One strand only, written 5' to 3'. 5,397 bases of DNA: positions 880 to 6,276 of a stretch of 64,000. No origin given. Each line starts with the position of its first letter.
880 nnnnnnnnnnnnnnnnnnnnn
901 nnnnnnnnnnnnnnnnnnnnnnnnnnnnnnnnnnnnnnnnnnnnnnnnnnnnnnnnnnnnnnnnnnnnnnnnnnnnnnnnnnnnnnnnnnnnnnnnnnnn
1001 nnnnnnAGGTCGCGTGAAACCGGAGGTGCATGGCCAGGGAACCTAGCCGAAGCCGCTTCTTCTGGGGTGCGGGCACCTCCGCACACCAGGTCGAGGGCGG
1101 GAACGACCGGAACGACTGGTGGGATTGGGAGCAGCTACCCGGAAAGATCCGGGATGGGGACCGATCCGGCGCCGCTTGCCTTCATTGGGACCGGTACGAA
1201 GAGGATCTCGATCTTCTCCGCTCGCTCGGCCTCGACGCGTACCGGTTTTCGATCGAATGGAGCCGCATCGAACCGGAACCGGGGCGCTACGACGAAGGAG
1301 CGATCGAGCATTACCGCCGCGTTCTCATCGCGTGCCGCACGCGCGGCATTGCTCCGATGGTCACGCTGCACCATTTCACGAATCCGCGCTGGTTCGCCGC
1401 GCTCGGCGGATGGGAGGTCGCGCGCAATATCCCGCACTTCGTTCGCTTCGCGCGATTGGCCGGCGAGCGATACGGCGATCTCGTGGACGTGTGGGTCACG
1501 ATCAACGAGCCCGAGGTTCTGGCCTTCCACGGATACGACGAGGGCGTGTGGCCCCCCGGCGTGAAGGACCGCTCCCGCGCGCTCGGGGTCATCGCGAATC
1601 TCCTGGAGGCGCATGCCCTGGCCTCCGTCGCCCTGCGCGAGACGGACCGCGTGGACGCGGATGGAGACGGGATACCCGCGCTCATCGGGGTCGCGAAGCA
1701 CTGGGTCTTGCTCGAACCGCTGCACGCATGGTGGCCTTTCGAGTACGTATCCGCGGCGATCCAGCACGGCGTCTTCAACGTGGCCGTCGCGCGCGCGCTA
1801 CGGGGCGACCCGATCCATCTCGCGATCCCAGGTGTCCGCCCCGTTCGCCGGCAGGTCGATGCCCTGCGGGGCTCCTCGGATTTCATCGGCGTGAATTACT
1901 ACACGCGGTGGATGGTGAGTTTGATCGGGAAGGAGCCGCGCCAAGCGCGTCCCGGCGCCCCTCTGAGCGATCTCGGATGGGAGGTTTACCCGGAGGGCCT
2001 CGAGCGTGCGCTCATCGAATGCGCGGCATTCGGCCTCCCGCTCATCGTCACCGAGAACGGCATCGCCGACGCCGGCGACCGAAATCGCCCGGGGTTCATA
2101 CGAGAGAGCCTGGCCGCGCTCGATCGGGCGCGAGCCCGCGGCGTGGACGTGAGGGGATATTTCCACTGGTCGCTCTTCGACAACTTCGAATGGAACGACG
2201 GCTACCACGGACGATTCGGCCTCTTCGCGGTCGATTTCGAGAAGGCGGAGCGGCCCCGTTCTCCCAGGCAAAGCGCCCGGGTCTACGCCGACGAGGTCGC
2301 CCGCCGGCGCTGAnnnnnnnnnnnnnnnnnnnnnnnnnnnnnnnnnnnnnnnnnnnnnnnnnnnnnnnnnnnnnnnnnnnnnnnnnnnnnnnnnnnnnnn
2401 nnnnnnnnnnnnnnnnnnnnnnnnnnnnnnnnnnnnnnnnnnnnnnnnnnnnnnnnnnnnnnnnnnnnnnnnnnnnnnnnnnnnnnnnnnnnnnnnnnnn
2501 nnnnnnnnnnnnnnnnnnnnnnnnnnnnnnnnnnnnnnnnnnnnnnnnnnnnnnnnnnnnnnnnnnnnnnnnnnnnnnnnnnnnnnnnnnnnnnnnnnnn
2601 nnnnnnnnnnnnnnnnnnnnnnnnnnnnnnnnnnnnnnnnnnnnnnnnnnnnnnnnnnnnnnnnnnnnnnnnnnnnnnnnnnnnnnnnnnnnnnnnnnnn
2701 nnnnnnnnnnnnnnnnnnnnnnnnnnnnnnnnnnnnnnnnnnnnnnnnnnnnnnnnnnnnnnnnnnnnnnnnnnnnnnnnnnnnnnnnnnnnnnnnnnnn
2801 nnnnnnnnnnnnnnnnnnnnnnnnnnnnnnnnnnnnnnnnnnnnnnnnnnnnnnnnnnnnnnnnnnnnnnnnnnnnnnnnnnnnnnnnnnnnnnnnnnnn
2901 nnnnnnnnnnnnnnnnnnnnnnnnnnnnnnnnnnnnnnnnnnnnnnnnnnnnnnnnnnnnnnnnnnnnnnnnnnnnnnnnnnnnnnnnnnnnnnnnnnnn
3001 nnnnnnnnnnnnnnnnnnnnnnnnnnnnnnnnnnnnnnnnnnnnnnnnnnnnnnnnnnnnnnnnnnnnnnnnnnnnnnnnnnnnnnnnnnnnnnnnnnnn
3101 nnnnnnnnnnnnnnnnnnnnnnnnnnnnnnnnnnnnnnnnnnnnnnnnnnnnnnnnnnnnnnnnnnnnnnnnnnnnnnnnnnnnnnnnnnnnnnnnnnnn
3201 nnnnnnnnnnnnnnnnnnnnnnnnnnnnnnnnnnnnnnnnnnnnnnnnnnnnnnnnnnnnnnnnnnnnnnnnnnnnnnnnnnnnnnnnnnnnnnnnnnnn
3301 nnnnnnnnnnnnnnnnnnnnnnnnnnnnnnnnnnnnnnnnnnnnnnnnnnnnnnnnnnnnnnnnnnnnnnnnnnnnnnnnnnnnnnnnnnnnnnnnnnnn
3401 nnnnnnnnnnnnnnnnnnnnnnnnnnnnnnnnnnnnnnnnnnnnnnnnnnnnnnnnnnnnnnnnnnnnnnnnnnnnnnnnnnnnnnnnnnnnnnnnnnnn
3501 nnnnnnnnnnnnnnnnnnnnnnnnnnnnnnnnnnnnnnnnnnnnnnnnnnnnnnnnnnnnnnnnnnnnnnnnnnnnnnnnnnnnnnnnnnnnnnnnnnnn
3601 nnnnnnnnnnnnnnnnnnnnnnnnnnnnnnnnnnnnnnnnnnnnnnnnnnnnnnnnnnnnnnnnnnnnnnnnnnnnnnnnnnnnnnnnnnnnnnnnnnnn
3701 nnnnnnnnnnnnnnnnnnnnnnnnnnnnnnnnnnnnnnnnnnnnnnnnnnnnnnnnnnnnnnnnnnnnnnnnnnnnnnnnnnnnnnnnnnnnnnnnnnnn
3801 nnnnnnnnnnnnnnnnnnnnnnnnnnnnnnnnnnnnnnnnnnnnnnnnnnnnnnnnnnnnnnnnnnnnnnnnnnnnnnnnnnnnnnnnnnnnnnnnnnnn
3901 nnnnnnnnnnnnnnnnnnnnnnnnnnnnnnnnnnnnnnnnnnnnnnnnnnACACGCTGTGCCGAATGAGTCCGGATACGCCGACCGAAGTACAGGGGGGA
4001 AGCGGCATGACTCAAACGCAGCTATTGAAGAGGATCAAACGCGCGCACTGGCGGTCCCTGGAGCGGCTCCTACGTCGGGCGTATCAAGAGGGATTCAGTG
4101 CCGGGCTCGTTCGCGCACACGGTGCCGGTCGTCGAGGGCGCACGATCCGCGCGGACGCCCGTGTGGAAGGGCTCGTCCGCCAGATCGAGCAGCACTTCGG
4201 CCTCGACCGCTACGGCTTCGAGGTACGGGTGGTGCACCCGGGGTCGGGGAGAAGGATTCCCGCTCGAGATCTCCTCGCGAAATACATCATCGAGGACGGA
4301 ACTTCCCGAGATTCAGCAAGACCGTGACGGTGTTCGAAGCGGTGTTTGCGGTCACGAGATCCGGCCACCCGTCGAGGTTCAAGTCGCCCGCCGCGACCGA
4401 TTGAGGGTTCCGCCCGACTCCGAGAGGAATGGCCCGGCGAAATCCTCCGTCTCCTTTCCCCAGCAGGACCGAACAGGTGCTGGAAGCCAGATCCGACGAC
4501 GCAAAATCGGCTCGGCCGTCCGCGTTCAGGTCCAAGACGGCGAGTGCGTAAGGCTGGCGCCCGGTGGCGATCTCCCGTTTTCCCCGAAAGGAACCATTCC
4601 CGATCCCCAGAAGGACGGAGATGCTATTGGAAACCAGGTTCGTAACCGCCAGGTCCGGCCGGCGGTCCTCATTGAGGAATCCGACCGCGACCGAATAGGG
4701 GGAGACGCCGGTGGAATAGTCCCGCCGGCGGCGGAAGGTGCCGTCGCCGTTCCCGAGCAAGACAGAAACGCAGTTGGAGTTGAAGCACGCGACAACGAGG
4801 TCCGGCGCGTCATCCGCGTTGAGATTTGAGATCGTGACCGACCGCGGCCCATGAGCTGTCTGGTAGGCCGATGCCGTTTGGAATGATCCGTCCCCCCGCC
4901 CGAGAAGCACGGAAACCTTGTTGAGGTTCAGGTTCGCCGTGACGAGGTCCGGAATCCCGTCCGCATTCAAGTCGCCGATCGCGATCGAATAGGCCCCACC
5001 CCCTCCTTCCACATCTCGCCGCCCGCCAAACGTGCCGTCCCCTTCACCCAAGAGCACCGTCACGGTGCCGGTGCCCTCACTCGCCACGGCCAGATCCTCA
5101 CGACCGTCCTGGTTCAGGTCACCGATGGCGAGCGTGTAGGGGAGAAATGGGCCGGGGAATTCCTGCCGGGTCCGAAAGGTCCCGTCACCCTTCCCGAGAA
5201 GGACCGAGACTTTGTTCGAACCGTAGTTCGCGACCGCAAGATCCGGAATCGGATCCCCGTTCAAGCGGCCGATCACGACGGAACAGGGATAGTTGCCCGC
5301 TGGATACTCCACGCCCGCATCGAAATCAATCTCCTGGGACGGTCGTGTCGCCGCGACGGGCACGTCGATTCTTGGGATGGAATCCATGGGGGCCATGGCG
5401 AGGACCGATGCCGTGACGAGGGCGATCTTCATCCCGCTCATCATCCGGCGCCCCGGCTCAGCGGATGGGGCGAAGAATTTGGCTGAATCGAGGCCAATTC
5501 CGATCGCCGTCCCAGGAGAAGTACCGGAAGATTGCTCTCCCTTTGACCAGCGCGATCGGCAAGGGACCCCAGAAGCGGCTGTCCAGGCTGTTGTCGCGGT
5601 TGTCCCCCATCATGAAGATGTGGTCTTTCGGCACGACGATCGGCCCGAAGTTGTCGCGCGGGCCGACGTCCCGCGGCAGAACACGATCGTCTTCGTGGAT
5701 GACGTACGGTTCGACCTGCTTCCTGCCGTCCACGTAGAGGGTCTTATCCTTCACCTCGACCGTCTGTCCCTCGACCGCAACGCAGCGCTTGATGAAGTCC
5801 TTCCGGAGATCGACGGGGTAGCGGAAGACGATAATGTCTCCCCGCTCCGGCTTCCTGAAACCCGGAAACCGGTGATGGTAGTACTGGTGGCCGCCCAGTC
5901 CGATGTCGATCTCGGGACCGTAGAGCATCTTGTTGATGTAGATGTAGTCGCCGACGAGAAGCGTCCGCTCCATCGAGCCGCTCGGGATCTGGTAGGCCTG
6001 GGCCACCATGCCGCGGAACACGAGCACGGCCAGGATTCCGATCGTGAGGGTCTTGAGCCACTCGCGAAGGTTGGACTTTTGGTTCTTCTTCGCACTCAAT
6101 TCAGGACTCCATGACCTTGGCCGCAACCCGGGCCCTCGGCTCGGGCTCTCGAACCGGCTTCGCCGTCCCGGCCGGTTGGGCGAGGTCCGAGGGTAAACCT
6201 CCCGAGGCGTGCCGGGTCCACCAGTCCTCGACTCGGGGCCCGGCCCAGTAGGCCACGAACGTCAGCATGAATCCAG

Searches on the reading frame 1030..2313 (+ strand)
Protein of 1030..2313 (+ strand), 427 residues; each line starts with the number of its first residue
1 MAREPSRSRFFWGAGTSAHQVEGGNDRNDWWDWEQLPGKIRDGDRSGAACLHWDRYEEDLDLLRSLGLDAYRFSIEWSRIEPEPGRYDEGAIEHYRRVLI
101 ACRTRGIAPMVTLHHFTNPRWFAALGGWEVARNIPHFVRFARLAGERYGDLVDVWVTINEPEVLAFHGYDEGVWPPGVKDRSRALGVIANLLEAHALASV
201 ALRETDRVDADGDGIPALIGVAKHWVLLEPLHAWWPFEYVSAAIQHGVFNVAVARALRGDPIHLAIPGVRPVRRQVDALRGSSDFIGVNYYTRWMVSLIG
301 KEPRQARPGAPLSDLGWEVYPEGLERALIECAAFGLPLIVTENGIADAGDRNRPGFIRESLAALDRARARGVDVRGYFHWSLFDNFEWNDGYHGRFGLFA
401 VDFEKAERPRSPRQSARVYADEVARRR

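Call 27: search_protein_families(library=pfam, proteins=[window:1030-2313:+], max_evalue=0.001)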
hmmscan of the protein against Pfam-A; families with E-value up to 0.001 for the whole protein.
window:1030-2313:+ (427 aa): 1 family
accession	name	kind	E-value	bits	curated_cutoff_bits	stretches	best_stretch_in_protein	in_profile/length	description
PF00232.24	Glyco_hydro_1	-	3.6e-80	270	22.6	1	7-423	6-448/453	Glycosyl hydrolase family 1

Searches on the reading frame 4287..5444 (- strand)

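Call 27: search_protein_families(library=pfam, proteins=[window:4287-5444:-], max_evalue=0.001)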
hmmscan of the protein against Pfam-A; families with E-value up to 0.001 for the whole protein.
window:4287-5444:- (385 aa): 2 families
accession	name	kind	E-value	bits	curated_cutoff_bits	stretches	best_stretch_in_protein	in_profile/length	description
PF13517.12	FG-GAP_3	-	3.8e-53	178.4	26.9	6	109-168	1-60/61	FG-GAP-like repeat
PF01839.29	FG-GAP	-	1.9e-26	91.9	22.1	3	102-131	2-37/37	FG-GAP repeat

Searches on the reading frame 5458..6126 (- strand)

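Call 27: search_protein_families(library=pfam, proteins=[window:5458-6126:-], max_evalue=0.001)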
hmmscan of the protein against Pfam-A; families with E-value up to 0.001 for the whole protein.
window:5458-6126:- (222 aa): 1 family
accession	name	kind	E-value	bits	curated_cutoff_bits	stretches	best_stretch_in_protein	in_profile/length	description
PF10502.14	Peptidase_S26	-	2.5e-48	164.7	22.9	1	21-203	2-168/168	Signal peptidase, peptidase S26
